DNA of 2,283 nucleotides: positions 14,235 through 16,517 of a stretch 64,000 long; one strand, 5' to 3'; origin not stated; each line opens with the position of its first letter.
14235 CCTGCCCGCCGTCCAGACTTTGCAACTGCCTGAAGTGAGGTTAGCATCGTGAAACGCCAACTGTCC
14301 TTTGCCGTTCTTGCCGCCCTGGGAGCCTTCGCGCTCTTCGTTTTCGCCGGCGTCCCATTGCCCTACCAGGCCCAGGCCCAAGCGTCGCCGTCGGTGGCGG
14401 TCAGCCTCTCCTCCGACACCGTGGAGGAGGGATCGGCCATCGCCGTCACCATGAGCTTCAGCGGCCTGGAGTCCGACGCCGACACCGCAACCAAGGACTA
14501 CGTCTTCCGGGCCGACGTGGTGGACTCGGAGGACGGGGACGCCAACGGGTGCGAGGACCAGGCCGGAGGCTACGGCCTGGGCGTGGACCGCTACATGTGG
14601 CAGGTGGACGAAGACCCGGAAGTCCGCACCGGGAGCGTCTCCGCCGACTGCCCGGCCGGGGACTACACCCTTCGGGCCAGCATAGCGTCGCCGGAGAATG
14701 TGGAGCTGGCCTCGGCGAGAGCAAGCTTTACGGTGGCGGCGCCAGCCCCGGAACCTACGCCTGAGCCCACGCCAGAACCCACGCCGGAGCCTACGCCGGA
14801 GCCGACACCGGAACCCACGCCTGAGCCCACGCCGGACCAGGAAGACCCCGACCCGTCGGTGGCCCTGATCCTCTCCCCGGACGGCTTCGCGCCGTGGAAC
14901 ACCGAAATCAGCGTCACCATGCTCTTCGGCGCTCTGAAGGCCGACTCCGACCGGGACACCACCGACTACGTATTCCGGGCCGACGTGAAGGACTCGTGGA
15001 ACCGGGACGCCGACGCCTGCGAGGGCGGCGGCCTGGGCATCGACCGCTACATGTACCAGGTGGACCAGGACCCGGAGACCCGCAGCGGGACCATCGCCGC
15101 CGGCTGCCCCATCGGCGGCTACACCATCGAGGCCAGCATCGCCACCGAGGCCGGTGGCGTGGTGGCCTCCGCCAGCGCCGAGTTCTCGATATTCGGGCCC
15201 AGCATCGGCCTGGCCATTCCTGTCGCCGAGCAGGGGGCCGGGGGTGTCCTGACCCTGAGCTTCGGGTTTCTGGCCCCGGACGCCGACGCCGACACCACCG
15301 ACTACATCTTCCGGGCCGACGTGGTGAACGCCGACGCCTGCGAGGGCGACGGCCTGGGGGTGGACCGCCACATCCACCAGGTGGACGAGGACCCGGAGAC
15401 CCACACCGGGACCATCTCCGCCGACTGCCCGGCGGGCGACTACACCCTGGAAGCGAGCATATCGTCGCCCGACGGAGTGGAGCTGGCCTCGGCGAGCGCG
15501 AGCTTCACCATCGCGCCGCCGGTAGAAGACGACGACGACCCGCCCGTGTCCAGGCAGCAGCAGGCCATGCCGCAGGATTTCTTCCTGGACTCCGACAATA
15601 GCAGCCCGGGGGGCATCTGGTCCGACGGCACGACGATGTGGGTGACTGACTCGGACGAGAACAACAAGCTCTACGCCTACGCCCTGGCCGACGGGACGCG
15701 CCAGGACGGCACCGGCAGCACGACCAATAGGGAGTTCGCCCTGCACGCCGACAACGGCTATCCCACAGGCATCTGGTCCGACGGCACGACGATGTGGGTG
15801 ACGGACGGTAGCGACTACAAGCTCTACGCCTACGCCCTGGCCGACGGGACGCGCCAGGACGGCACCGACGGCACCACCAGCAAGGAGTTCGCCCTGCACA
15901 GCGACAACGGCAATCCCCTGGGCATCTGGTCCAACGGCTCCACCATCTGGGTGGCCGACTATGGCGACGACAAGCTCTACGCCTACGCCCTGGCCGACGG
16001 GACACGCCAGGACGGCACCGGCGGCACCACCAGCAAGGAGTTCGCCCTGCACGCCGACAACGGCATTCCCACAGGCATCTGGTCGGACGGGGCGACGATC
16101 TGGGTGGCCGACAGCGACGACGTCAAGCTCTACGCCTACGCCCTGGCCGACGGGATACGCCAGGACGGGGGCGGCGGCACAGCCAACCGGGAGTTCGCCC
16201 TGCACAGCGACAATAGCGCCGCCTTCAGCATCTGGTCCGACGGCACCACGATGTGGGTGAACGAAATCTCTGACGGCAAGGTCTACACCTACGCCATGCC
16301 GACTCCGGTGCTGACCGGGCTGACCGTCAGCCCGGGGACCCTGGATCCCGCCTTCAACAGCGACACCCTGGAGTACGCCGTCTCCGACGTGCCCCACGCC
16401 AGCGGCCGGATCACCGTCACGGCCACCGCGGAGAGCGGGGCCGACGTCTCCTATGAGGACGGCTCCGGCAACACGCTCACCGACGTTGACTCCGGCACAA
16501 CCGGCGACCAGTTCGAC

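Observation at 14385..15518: Unrecognised ~110-aa two-cysteine domain present six times in four genes of the cluster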

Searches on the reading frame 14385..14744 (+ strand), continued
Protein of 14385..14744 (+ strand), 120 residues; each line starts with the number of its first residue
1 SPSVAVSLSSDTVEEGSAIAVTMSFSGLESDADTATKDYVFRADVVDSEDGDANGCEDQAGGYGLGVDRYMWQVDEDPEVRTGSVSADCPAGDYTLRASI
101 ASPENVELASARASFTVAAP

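Call 64: list_cluster_members(proteins=[P0017, P0028, P0033, P0044])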
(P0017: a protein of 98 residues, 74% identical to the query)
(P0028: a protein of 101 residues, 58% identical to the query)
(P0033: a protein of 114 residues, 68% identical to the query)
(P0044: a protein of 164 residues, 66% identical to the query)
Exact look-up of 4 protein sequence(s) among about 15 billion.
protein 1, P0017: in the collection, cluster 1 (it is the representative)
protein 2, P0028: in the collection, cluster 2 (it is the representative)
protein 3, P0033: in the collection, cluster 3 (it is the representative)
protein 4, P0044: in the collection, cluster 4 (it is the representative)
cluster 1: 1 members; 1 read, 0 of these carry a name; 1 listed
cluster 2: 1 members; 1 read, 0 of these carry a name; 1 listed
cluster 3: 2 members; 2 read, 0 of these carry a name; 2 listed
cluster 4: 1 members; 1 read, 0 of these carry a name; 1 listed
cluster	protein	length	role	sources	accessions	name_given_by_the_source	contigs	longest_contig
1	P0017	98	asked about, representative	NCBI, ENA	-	-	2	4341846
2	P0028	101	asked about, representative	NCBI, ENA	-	-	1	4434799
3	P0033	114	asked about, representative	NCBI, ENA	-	-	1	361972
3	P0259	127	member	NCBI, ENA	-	-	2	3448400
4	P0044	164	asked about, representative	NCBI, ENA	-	-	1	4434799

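Call 67: search_protein_families(library=pfam, proteins=[P0177, P0183, P0095, P0113, P0160, P0230, P0231], max_evalue=0.001)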
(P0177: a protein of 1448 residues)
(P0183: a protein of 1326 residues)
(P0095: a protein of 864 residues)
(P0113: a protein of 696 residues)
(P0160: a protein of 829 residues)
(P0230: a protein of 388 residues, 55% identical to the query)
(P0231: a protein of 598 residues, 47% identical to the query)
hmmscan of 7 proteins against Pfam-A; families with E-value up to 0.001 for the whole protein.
P0177 (1448 aa): 5 families
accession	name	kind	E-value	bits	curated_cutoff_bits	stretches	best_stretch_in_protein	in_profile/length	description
PF05345.18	He_PIG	-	2.3e-19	70.1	24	2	875-961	2-96/96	Putative Ig domain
PF22352.2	K319L-like_PKD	-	1.6e-06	28.4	27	2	504-585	3-84/84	K319L-like, PKD domain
PF02221.20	E1_DerP2_DerF2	-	3.4e-05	24.7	22.7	0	1185-1214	96-125/133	ML domain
PF15418.12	DUF4625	-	5.8e-05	23.8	27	0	1184-1219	93-129/131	Domain of unknown function (DUF4625)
PF17963.7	Big_9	-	0.00013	23.3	23.6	1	681-768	1-84/89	Bacterial Ig domain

P0183 (1326 aa): 7 families
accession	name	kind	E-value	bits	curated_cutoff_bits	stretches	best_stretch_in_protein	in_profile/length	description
PF19077.6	Big_13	-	5.5e-11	43.3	27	0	1047-1113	31-94/102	Bacterial Ig-like domain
PF05345.18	He_PIG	-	1.7e-10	41.7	24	1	489-573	3-95/96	Putative Ig domain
PF22352.2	K319L-like_PKD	-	4.3e-07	30.3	27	1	400-481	3-84/84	K319L-like, PKD domain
PF15418.12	DUF4625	-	2.4e-05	25.1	27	0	862-897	93-129/131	Domain of unknown function (DUF4625)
PF17963.7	Big_9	-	3.7e-05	25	23.6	0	294-381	1-84/89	Bacterial Ig domain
PF05404.17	TRAP-delta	-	0.00013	22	25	0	611-694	54-138/162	Translocon-associated protein, delta subunit precursor (TRAP-delta)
PF02221.20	E1_DerP2_DerF2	-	0.00025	21.8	22.7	0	777-892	26-125/133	ML domain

P0095 (864 aa): 2 families
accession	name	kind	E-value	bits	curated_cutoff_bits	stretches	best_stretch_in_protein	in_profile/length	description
PF12733.13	Cadherin-like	-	1.3e-18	67.7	24.2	1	538-620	1-88/89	Cadherin-like beta sandwich domain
PF07495.19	Y_Y_Y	-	0.00052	20.3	26.6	0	486-513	36-64/65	Y_Y_Y domain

P0113 (696 aa): 1 family
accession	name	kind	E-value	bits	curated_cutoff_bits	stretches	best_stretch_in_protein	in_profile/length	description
PF12733.13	Cadherin-like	-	1.6e-07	32.1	24.2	1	295-380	4-88/89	Cadherin-like beta sandwich domain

P0160 (829 aa): 3 families
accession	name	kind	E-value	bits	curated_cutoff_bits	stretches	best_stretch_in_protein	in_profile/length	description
PF12733.13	Cadherin-like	-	4e-38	130.2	24.2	2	541-620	4-88/89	Cadherin-like beta sandwich domain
PF09136.16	Glucodextran_B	-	2.1e-06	28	27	1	556-619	21-80/83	Glucodextranase, domain B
PF19755.4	DUF6242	-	4.1e-05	24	29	0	659-717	56-119/217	Domain of unknown function (DUF6242)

P0230 (388 aa): 1 family
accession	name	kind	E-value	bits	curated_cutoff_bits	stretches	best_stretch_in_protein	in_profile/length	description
PF05887.16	Trypan_PARP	-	7.5e-06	26.4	100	1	134-181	52-97/134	Procyclic acidic repetitive protein (PARP)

P0231 (598 aa): 4 families
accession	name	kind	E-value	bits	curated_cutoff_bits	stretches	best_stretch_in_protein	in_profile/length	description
PF02221.20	E1_DerP2_DerF2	-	4.5e-05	24.2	22.7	0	310-405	17-118/133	ML domain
PF25549.1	DUF7927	-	0.00017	22.3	31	0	49-160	13-125/132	Domain of unknown function (DUF7927)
PF05887.16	Trypan_PARP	-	0.00018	22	100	1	134-184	45-95/134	Procyclic acidic repetitive protein (PARP)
PF07495.19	Y_Y_Y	-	0.00033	20.9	26.6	0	267-291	35-60/65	Y_Y_Y domain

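Call 70: find_encoding_contigs(protein=P0075, flank=6000, max_places=3)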
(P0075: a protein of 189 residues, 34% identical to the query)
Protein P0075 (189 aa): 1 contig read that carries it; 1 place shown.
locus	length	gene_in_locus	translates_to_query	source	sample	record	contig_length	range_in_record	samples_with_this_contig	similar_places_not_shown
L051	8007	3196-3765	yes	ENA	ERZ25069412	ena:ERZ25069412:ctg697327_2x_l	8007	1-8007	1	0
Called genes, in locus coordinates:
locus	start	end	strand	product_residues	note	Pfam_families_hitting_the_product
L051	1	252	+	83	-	?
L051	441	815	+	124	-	PF12802:MarR_2 (faint)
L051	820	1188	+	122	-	PF01408:GFO_IDH_MocA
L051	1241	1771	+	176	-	PF22725:GFO_IDH_MocA_C3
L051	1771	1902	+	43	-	-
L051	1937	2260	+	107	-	PF05336:rhaM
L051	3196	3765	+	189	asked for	-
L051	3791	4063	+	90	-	-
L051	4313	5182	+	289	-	PF06347:SH3_4 (faint), PF08239:SH3_3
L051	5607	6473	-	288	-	PF04069:OpuAC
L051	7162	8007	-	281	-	?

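Call 71: find_encoding_contigs(protein=P0053, flank=6000, max_places=2)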
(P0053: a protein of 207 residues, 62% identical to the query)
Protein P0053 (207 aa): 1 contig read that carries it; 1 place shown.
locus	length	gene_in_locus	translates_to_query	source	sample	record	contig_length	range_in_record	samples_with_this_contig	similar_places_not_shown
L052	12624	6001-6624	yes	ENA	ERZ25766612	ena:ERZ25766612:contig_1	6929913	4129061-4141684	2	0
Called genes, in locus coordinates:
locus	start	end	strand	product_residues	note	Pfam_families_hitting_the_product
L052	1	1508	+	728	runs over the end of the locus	PF20656:MS_N, PF20658:MSG_insertion, PF01274:MS_TIM-barrel, PF20659:MS_C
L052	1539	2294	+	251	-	PF00106:adh_short, PF08659:KR, PF13561:adh_short_C2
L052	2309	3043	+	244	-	PF05721:PhyH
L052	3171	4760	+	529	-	-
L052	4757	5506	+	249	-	PF23598:LRR_14 (faint), PF00560:LRR_1 (faint), PF12799:LRR_4 (faint), PF13855:LRR_8, PF13306:LRR_5 (faint), PF13855:LRR_8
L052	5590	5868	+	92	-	PF13855:LRR_8, PF12799:LRR_4 (weak), PF13855:LRR_8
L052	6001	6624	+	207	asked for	-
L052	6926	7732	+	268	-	PF04909:Amidohydro_2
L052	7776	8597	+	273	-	PF05721:PhyH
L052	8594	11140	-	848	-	PF00999:Na_H_Exchanger, PF02254:TrkA_N, PF02080:TrkA_C, PF02254:TrkA_N, PF02080:TrkA_C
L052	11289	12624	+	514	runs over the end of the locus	PF00005:ABC_tran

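Call 81: fold_search(model_id=the predicted structure, library=viral)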
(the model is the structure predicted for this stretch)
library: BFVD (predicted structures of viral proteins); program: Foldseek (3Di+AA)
matches with E <= 10: 1079; with E <= 0.001: 4
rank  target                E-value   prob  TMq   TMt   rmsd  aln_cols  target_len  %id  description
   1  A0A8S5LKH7            7.1e-04  1.00  0.48  0.41   5.7       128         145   17  Uncharacterized protein [Siphoviridae sp. ctnhN1]
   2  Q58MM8                7.5e-04  1.00  0.55  0.18   3.9       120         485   12  Glycine-rich domain-containing protein [Prochlorococcus phage P-SSM2]
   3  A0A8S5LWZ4            7.5e-04  1.00  0.55  0.24  11.2       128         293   13  Uncharacterized protein [Myoviridae sp. ctZgq1]
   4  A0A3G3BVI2            7.9e-04  1.00  0.54  0.44   5.6       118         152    8  Uncharacterized protein [Bacillus phage vB_BcoS-136]
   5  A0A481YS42            1.6e-03  1.00  0.62  0.51   5.2       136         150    7  Uncharacterized protein [Marseillevirus LCMAC101]
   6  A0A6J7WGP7            1.7e-03  1.00  0.50  0.12   5.9       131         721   17  Uncharacterized protein [uncultured Caudovirales phage]
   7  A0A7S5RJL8            2.3e-03  1.00  0.50  0.35   5.9       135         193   14  (no name in the UniProt tables at hand)
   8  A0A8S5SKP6            2.5e-03  1.00  0.59  0.18   4.0       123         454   11  Uncharacterized protein [Siphoviridae sp. ctrCN24]
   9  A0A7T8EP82            2.5e-03  1.00  0.41  0.44   9.8       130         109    8  (no name in the UniProt tables at hand)
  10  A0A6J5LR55            2.7e-03  1.00  0.49  0.17   4.5       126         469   12  Concanavalin A-like lectin/glucanases superfamily [uncultured Caudovirales phage]
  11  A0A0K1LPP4            2.7e-03  1.00  0.42  0.31   7.1       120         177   19  Outer capsid protein [Klebsiella phage Matisse]
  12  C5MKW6                3.0e-03  1.00  0.52  0.22   5.0       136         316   12  Membrane protein UL148 [Human cytomegalovirus]
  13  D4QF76                3.2e-03  1.00  0.45  0.31   4.9       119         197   16  Uncharacterized protein [Aeropyrum pernix bacilliform virus 1 (isolate -/Japan/Tanaka/2005)]
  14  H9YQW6                3.4e-03  1.00  0.56  0.59   5.2       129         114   12  (no name in the UniProt tables at hand)
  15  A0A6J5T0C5            3.8e-03  1.00  0.47  0.18   5.8       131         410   14  Uncharacterized protein [uncultured Caudovirales phage]
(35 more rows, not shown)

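Call 92: find_encoding_contigs(protein=P0047, flank=8000, max_places=2)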
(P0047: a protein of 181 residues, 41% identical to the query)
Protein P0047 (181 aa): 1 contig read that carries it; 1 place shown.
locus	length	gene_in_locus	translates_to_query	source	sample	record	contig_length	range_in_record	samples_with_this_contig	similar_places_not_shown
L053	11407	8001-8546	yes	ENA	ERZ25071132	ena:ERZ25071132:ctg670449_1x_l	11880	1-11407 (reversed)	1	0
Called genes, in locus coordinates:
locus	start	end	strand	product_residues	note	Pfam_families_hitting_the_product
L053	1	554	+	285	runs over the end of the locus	-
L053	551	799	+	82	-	-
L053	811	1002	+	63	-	-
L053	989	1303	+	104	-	-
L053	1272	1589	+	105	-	-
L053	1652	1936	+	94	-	-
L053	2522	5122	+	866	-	PF23952:LRR_EndoS (faint), PF00560:LRR_1 (faint), PF00092:VWA, PF13519:VWA_2, PF13306:LRR_5 (faint), PF12799:LRR_4 (weak), PF13855:LRR_8, PF13855:LRR_8, +1 more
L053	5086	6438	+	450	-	PF00560:LRR_1 (faint), PF12799:LRR_4 (faint), PF13306:LRR_5, PF13855:LRR_8, PF14580:LRR_9 (faint), PF13855:LRR_8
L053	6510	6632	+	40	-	-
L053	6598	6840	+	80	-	-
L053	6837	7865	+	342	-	PF03050:DDE_Tnp_IS66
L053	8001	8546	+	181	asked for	-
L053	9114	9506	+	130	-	PF00041:fn3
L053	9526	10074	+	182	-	-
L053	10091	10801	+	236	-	-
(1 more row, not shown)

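Call 100: search_protein_families(library=pfam, proteins=[L050:11760-12245:-, L050:12232-12819:-, L050:9917-10990:+], max_evalue=0.01)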
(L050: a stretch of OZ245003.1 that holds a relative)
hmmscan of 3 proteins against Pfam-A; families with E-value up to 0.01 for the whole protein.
L050:11760-12245:- (161 aa): 1 family
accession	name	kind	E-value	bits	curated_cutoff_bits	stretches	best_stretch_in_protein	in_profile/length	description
PF13358.12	DDE_3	-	1.5e-21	77.2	28.6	1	2-134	3-141/146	DDE superfamily endonuclease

L050:12232-12819:- (195 aa): 7 families
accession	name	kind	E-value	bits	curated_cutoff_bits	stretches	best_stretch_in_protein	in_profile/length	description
PF13592.12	HTH_33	-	1.8e-15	56.7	25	1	123-178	3-58/60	Winged helix-turn helix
PF13565.12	HTH_32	-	5.5e-12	46.5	33.7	1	71-151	1-73/73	Homeodomain-like domain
PF13551.12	HTH_29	-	2.4e-10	40.8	28.1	1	45-104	1-63/64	Winged helix-turn helix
PF13384.12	HTH_23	-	2.6e-06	27.5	24.6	1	39-85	1-47/50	Homeodomain-like domain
PF13518.12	HTH_28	-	0.00012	22.6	25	1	51-86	10-43/52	Helix-turn-helix domain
PF13936.12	HTH_38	-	0.00033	20.8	27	1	48-72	13-37/44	Helix-turn-helix domain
PF14493.12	HTH_40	-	0.0011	19.6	27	1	46-93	3-48/89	Helix-turn-helix domain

L050:9917-10990:+ (358 aa): 1 family
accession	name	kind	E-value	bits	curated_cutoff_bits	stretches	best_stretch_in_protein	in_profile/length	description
PF05887.16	Trypan_PARP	-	5.6e-05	23.6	100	1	142-174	60-116/134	Procyclic acidic repetitive protein (PARP)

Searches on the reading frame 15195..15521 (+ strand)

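Call 21: search_protein_families(library=pfam, proteins=[window:15195-15521:+], max_evalue=10)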
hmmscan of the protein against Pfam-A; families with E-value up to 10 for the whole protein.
window:15195-15521:+ (109 aa): 1 family
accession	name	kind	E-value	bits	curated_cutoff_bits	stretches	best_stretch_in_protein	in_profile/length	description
PF07495.19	Y_Y_Y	-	0.17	12.3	26.6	1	79-106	36-64/65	Y_Y_Y domain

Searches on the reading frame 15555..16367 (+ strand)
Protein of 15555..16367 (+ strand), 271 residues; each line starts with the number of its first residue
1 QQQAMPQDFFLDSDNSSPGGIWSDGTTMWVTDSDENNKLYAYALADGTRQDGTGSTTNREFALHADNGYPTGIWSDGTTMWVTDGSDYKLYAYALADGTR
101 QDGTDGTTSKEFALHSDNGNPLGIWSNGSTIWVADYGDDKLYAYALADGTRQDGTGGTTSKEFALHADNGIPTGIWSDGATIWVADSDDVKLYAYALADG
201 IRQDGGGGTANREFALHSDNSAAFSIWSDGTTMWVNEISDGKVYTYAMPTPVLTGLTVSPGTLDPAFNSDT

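Call 93: predict_structure(alignment_id=A7)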
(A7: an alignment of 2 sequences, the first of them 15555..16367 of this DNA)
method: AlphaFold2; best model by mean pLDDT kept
length: 271 residues; sequences in the alignment: 2
mean_pLDDT: 66.4   pTM: 0.66
mean pLDDT of the five models: 66.4, 64.3, 64.1, 61.0, 58.7
residues with pLDDT >= 90: 0; 70-90: 144; 50-70: 78; < 50: 49
segments of 3 or more residues with pLDDT < 50: 1-6, 104-109, 155-160, 205-211, 251-271
pLDDT, mean of each block of 10 residues (from residue 1): 48 68 81 76 77 60 72 83 80 78 52 64 79 78 77 53 63 74 75 72 51 59 70 71 66 36 35 32
secondary structure, 60 per line:
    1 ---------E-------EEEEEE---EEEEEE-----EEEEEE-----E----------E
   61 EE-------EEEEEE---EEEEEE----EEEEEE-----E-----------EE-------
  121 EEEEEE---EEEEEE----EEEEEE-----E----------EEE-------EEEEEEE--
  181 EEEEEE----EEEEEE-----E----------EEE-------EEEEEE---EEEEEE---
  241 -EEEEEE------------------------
elements in order: E18-23 E27-32 E38-43 E60-62 E70-75 E79-84 E89-94 E121-126 E130-135 E140-145 E162-164 E172-178 E181-186 E191-196 E213-215 E223-228 E232-237 E242-247

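Call 95: fold_search(model_id=the predicted structure, library=pdb)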
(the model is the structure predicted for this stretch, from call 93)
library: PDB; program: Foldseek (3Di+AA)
matches with E <= 10: 1670; with E <= 0.001: 1110
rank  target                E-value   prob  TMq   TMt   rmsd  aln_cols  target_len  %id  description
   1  4imm_B                3.9e-10  1.00  0.44  0.39   9.0       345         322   11  The crystal structure of BamB from Moraxella catarrhalis (released 2014-03-26)
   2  3q54                  6.4e-10  1.00  0.43  0.35   6.4       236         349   14  Crystal structure of Escherichia coli BamB (released 2012-05-09)
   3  9a3d_MODEL_1_A        6.8e-10  1.00  0.44  0.32   8.5       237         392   14  Model of E. coli BamB by in-cell photo-crosslinking MS and deep learning (released 2023-02-24)
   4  3p1l                  6.8e-10  1.00  0.42  0.34   9.6       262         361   12  Crystal structure of Escherichia coli BamB, a lipoprotein component of the beta-barrel assembly machinery complex, nativ (released 2010-12-22)
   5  9co0_B                1.1e-09  1.00  0.44  0.36   7.7       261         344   11  CryoEM structure of BAM in complex with the PTB2 open-state inhibitor (in SMA nanodisc) (released 2024-12-25)
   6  3nol                  1.2e-09  1.00  0.61  0.70   6.2       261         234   11  Crystal structure of Zymomonas mobilis Glutaminyl Cyclase (trigonal form) (released 2010-11-03)
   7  8orr                  1.2e-09  1.00  0.42  0.34   6.7       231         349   13  Outer membrane protein assembly factor BamB from Klebsiella pneumoniae (released 2024-04-24)
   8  22gw_B                1.3e-09  1.00  0.54  0.55   4.2       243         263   14  Crystal structure of the CJ1041C protein from Campylobacter jejuni in the apo form in space group P2 (released 2026-04-01)
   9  3mbr                  1.4e-09  1.00  0.64  0.73   6.6       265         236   11  Crystal Structure of the Glutaminyl Cyclase from Xanthomonas campestris (released 2010-06-30)
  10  6g6o_A                1.4e-09  1.00  0.47  0.41   5.7       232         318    9  Crystal structure of the computationally designed Ika8 protein: crystal packing No.1 in P63 (released 2018-11-28)
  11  9cnz_B                1.5e-09  1.00  0.43  0.35   7.8       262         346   12  Structure of BAM complexed with PTB2 ligand in detergent (released 2024-12-25)
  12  7zcj                  1.6e-09  1.00  0.56  0.59   5.6       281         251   18  Crystal structure of Pizza6-TNH-TSH with Silicotungstic Acid (STA) polyoxometalate (released 2023-04-19)
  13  2iwa                  1.6e-09  1.00  0.64  0.68   3.8       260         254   11  Unbound glutaminyl cyclotransferase from Carica papaya. (released 2006-07-04)
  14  2qc5                  1.8e-09  1.00  0.52  0.48   7.7       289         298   16  Streptogramin B lyase structure (released 2008-10-14)
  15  6xg7                  2.2e-09  1.00  0.56  0.53   5.3       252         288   15  1.3 A Resolution Structure of the of the NHL Repeat Region of D. melanogaster Thin (released 2020-12-16)
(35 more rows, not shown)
